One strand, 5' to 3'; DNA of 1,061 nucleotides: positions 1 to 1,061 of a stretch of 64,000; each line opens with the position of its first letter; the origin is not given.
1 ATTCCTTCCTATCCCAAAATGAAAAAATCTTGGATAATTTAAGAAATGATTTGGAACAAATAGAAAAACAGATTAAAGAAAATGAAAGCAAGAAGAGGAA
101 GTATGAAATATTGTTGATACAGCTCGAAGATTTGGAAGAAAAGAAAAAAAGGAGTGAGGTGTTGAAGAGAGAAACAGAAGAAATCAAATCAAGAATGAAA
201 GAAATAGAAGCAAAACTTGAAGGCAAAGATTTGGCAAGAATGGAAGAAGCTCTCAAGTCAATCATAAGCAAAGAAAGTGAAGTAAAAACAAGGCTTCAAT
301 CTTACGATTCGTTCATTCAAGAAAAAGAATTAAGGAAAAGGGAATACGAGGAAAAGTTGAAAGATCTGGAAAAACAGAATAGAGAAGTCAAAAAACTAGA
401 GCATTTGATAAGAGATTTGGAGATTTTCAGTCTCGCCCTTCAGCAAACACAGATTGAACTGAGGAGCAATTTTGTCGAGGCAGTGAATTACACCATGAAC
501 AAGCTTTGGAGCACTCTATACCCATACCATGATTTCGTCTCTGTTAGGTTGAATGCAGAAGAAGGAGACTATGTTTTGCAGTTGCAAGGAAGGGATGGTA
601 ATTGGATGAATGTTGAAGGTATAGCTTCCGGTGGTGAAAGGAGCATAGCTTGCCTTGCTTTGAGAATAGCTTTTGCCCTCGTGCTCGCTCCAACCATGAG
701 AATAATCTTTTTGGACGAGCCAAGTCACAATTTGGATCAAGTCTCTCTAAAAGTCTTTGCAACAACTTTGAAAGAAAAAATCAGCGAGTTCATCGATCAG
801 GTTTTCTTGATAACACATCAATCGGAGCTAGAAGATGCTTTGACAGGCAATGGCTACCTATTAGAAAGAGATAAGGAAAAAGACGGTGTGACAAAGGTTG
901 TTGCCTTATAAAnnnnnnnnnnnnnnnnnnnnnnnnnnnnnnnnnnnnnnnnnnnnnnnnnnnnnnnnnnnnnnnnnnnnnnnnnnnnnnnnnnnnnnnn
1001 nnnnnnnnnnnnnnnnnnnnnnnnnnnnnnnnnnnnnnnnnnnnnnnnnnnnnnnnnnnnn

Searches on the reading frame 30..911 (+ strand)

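Call 25: search_protein_families(library=pfam, proteins=[window:30-911:+], max_evalue=0.001)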
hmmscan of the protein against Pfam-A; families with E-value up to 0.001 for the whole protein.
window:30-911:+ (293 aa): 2 families
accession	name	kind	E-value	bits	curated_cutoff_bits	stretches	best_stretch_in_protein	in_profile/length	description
PF02463.25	SMC_N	-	1.5e-08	34.8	40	1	56-267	76-201/220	RecF/RecN/SMC N terminal domain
PF13558.12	SbcC_Walker_B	-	0.00024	21.7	27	1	185-247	19-88/90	SbcC/RAD50-like, Walker B motif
